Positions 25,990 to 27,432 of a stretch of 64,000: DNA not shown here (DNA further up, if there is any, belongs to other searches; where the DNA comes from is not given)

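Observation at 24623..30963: Phosphonate cassette on the glycan operon: TagD-like cytidylyltransferase fused to PepM, Ppd, Fe-ADH, and two Cys-less sulfatase-fold proteins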

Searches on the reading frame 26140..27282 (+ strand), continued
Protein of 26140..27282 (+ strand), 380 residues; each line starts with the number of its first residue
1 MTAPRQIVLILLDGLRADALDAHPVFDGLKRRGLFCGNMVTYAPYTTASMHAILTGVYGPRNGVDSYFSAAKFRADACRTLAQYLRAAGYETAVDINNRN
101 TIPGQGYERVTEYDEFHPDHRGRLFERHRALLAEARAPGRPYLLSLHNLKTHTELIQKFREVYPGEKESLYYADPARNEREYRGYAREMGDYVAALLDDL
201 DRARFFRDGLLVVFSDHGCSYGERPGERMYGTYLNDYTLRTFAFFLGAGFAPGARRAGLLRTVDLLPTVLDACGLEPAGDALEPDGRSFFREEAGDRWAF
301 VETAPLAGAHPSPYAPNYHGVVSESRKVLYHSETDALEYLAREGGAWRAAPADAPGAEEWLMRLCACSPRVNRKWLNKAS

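Call 46: find_related_loci(query=A3, collection=genome_contigs, flank=10000)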
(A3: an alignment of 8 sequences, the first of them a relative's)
Query A3 (380 aa) in genome_contigs; peptide patterns used: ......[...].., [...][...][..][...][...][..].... (x = any residue, [..] = any of these).
50 stretches matched a pattern; 26 encode a relative of the query (tblastn E <= 1e-3); 25 distinct loci.
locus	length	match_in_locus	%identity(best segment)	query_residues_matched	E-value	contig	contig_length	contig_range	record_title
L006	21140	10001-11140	69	1-380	0e+0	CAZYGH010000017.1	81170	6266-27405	MAG TPA_asm: uncultured Verrucomicrobiota bacterium isolate binchicken_co309_146 genome assembly, contig: NODE_138_lengt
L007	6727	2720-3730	36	1-338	1e-74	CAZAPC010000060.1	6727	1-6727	MAG TPA_asm: uncultured Planctomycetales bacterium isolate SRP098346_co1_103 genome assembly, contig: NODE_16066_length_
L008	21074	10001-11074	34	6-364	5e-72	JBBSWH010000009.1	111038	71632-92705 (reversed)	MAG: Nanoarchaeota archaeon isolate H52-bin084_1 H52_bin084_1_000000000009, whole genome shotgun sequence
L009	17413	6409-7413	36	6-338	4e-72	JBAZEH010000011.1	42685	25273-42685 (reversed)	MAG: Candidatus Omnitrophota bacterium isolate SO_2017_LW3_121 NODE_2030_length_42685_cov_1.549274_LW162_2017, whole gen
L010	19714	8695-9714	36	1-338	2e-71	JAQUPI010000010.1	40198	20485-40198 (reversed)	MAG: Candidatus Omnitrophota bacterium isolate STD1_220 NODE_1933_length_40198_cov_4.355519_Sandtown_D1, whole genome sh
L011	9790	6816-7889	35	6-360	4e-70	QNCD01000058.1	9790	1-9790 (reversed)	MAG: Candidatus Omnitrophota bacterium isolate B70_G16 B70_Guay16_scaffold_05392, whole genome shotgun sequence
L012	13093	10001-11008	36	5-338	3e-69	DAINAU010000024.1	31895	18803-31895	MAG TPA_asm: bacterium isolate CTOTU18567 NODE_1184_length_31895_cov_10.257349, whole genome shotgun sequence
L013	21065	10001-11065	35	6-361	8e-69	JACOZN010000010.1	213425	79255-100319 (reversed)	MAG: Candidatus Woesearchaeota archaeon isolate NC_groundwater_206_Ag_S-0.1um_41_17 S4_GD2017_2_S1_scaffold_41, whole ge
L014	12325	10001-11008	39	1-338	2e-68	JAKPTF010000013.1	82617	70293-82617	MAG: Candidatus Omnitrophota bacterium isolate JPNA_metabat.7 k141_980160, whole genome shotgun sequence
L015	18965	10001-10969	35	6-331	9e-69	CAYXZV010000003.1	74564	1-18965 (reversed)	MAG TPA_asm: uncultured Methanosarcinales archaeon isolate binchicken_co201_418 genome assembly, contig: NODE_194_length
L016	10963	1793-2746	36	5-321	9e-68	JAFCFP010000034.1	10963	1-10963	MAG: Candidatus Iainarchaeum archaeon isolate Meg22_1618_Bin_64 Meg22_1618_Bin_64_scaffold_9068, whole genome shotgun se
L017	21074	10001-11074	35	4-358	8e-67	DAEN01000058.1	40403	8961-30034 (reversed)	MAG TPA_asm: Thaumarchaeota archaeon UBA141 UBA141_contig_27070, whole genome shotgun sequence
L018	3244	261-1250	33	6-338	1e-64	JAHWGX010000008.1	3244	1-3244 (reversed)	MAG: Candidatus Woesearchaeota archaeon isolate FT1_083 k127_6745905, whole genome shotgun sequence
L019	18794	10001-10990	38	16-338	7e-63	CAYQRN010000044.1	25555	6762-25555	MAG TPA_asm: uncultured Planctomycetia bacterium isolate binchicken_co16_337 genome assembly, contig: NODE_3253_length_2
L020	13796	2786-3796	32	2-338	1e-62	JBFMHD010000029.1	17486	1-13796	MAG: Candidatus Hydrogenedentota bacterium isolate MAG314 MAG314_29, whole genome shotgun sequence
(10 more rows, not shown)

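Call 49: search_protein_families(library=pfam, proteins=[L017:2290-3777:+, L017:3861-5531:-, L017:6742-7503:+, L017:7554-8687:+, L017:8792-9541:+, L017:9998-11134:+, L017:11243-12934:-, L017:12982-13575:-, L017:13829-14758:+, L017:14849-16384:+], max_evalue=0.001)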
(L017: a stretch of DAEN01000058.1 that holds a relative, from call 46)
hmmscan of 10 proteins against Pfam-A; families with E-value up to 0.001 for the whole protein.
L017:2290-3777:+ (495 aa): 1 family
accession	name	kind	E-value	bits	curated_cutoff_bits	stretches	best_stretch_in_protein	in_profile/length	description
PF13231.12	PMT_2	-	3.7e-09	37.4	26.1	1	64-217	2-150/160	Dolichyl-phosphate-mannose-protein mannosyltransferase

L017:3861-5531:- (556 aa): 5 families
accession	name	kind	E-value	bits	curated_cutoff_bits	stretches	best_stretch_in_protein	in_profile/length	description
PF13714.12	PEP_mutase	-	6.5e-55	186.8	31.5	1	7-251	1-238/240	Phosphoenolpyruvate phosphomutase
PF12804.13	NTP_transf_3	-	2e-13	51.3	27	1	297-417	1-124/160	MobA-like NTP transferase domain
PF00483.29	NTP_transferase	-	2.3e-07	31.1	21.2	1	297-347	2-53/245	Nucleotidyl transferase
PF00463.27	ICL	-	2e-06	27.1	26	1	76-160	150-235/526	Isocitrate lyase family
PF01128.25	IspD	-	0.00048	20.4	27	0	297-346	3-49/221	2-C-methyl-D-erythritol 4-phosphate cytidylyltransferase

L017:6742-7503:+ (253 aa): 3 families
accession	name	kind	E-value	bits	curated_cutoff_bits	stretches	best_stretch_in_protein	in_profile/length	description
PF12804.13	NTP_transf_3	-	1.5e-10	41.9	27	1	3-122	1-123/160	MobA-like NTP transferase domain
PF00483.29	NTP_transferase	-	1e-07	32.2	21.2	1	2-103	1-114/245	Nucleotidyl transferase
PF01128.25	IspD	-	0.00042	20.6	27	0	2-47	2-44/221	2-C-methyl-D-erythritol 4-phosphate cytidylyltransferase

L017:7554-8687:+ (377 aa): 3 families
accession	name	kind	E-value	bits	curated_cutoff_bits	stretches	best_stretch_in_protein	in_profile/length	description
PF00465.25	Fe-ADH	-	2e-44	151.6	31.3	1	10-178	4-168/168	Iron-containing alcohol dehydrogenase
PF25137.1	ADH_Fe_C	-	2.5e-42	145.2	27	1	189-376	1-193/194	Fe-containing alcohol dehydrogenase family, C-terminal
PF13685.12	Fe-ADH_2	-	1.6e-10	41.6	28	1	15-112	5-99/149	Iron-containing alcohol dehydrogenase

L017:8792-9541:+ (249 aa): 0 families

L017:9998-11134:+ (378 aa): 4 families
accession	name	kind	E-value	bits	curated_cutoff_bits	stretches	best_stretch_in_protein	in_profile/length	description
PF00884.28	Sulfatase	-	4.8e-26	92.2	25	1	3-271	1-301/301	Sulfatase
PF01663.27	Phosphodiest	-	2.1e-12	47.8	23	1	6-216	2-222/342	Type I phosphodiesterase / nucleotide pyrophosphatase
PF16347.10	SGSH_C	-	1.8e-11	44.8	29.3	1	229-357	10-135/154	N-sulphoglucosamine sulphohydrolase, C-terminal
PF02995.22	DUF229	-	2.9e-07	30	25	1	4-219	128-347/496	Protein of unknown function (DUF229)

L017:11243-12934:- (563 aa): 2 families
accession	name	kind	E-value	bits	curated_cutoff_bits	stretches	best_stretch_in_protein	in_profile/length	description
PF01663.27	Phosphodiest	-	1.5e-41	143.5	23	1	25-454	1-330/342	Type I phosphodiesterase / nucleotide pyrophosphatase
PF01676.23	Metalloenzyme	-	0.00033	20.7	24.3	1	205-270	139-204/252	Metalloenzyme superfamily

L017:12982-13575:- (197 aa): 1 family
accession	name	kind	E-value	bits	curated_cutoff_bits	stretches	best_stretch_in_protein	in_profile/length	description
PF04307.19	YdjM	-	4.4e-05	23.5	29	1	69-163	29-131/176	YdjM inner membrane protein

L017:13829-14758:+ (309 aa): 3 families
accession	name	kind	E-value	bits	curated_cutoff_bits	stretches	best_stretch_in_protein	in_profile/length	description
PF00535.33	Glycos_transf_2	-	4.6e-20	72.7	23.3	1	6-171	1-163/168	Glycosyl transferase family 2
PF13641.12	Glyco_tranf_2_3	-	4.3e-19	69.9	27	1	3-219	1-218/230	Glycosyltransferase like family 2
PF13632.12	Glyco_trans_2_3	-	3.8e-07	30.6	27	1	89-217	2-128/198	Glycosyl transferase family group 2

L017:14849-16384:+ (511 aa): 2 families
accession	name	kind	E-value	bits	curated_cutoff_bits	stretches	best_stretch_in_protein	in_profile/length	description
PF01943.22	Polysacc_synt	-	8e-11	42.3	28.2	1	11-283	2-271/274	Polysaccharide biosynthesis protein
PF13440.11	Polysacc_synt_3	-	4.1e-10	39.8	23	1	35-334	2-290/293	Polysaccharide biosynthesis protein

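Call 60: predict_structure(alignment_id=A1)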
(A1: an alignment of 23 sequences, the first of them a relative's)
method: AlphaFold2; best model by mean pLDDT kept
length: 380 residues; sequences in the alignment: 23
mean_pLDDT: 93.5   pTM: 0.93
mean pLDDT of the five models: 93.5, 93.3, 92.0, 90.5, 89.6
residues with pLDDT >= 90: 322; 70-90: 52; 50-70: 6; < 50: 0
segments of 3 or more residues with pLDDT < 50: none
pLDDT, mean of each block of 10 residues (from residue 1): 92 97 98 96 96 98 93 96 98 95 96 86 90 94 97 92 90 95 97 98 96 97 89 93 94 92 97 94 94 76 91 94 95 94 91 84 95 92
secondary structure, 60 per line:
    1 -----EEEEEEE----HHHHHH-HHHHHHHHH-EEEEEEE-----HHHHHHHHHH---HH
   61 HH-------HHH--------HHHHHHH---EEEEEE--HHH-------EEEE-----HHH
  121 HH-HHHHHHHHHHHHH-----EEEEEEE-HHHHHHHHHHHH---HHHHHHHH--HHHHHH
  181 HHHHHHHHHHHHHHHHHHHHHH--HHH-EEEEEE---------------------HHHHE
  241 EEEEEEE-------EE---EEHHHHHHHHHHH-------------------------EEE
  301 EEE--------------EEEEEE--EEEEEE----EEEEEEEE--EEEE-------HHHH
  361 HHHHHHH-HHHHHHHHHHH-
elements in order: E6-12 H17-22 H24-32 E34-40 H46-55 H59-62 H81-87 E91-96 E109-112 H118-122 H124-136 E142-148 H150-161 H165-172 H175-202 E209-214 H236-239 E240-247 H262-272 E298-303 E318-323 E326-331 E336-343 E346-349 H357-367 H369-379

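Call 62: fold_search(model_id=the predicted structure, library=pdb)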
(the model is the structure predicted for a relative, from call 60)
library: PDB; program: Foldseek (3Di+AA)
matches with E <= 10: 973; with E <= 0.001: 463
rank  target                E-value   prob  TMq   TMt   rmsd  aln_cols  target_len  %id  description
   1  9fo1                  4.0e-19  1.00  0.72  0.62   6.9       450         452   17  Family S1_16 sulfatase from metagenomic dataset AMOR (released 2025-01-22)
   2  6fny_H                5.2e-19  1.00  0.66  0.51   9.0       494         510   17  CRYSTAL STRUCTURE OF A CHOLINE SULFATASE FROM SINORHIZOBIUM MELLILOTI (released 2018-02-28)
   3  7stt                  6.3e-19  1.00  0.72  0.63   6.8       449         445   18  Crystal structure of sulfatase from Pedobacter yulinensis (released 2022-01-26)
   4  7ptj_D                7.1e-19  1.00  0.69  0.53   8.4       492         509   18  C54S mutant of choline-sulfatase from E. meliloti CECT4857 bound to HEPES (released 2022-08-03)
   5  6fny_C                8.0e-19  1.00  0.66  0.50   8.9       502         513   17  CRYSTAL STRUCTURE OF A CHOLINE SULFATASE FROM SINORHIZOBIUM MELLILOTI (released 2018-02-28)
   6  6fny_A                1.0e-18  1.00  0.66  0.50   9.0       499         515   16  CRYSTAL STRUCTURE OF A CHOLINE SULFATASE FROM SINORHIZOBIUM MELLILOTI (released 2018-02-28)
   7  5g2v                  1.1e-18  1.00  0.69  0.55   8.5       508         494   15  Structure of BT4656 in complex with its substrate D-Glucosamine-2-N, 6-O-disulfate. (released 2017-05-24)
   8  7stv                  1.4e-18  1.00  0.71  0.62   6.8       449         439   18  Crystal structure of sulfatase from Pedobacter yulinensis (released 2022-01-26)
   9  6fny_F                1.4e-18  1.00  0.66  0.51   8.9       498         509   17  CRYSTAL STRUCTURE OF A CHOLINE SULFATASE FROM SINORHIZOBIUM MELLILOTI (released 2018-02-28)
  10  6fny_D                1.5e-18  1.00  0.67  0.51   8.9       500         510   16  CRYSTAL STRUCTURE OF A CHOLINE SULFATASE FROM SINORHIZOBIUM MELLILOTI (released 2018-02-28)
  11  6g5z_A                1.6e-18  1.00  0.69  0.53   8.3       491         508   18  Choline sulfatase from Ensifer (Sinorhizobium) meliloti (released 2019-04-10)
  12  7pth_A                3.0e-18  1.00  0.67  0.51   8.4       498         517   16  C54S mutant of choline-sulfatase from E. meliloti CECT4857 bound to choline (released 2022-08-03)
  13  7p24                  4.1e-18  1.00  0.76  0.59   6.2       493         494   15  Sulfated host glycan recognition by carbohydrate sulfatases of the human gut microbiota (BT3177_S1_11) (released 2022-06-29)
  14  9ihk_C                5.0e-18  1.00  0.71  0.56   6.5       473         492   15  Crystal structure of carrageenan sulfatase Bt3731_S1_30A from human gut bacterium Bacteroides thetaiotaomicron VPI-373 (released 2025-11-05)
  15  7ptj_A                5.0e-18  1.00  0.69  0.52   8.3       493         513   17  C54S mutant of choline-sulfatase from E. meliloti CECT4857 bound to HEPES (released 2022-08-03)
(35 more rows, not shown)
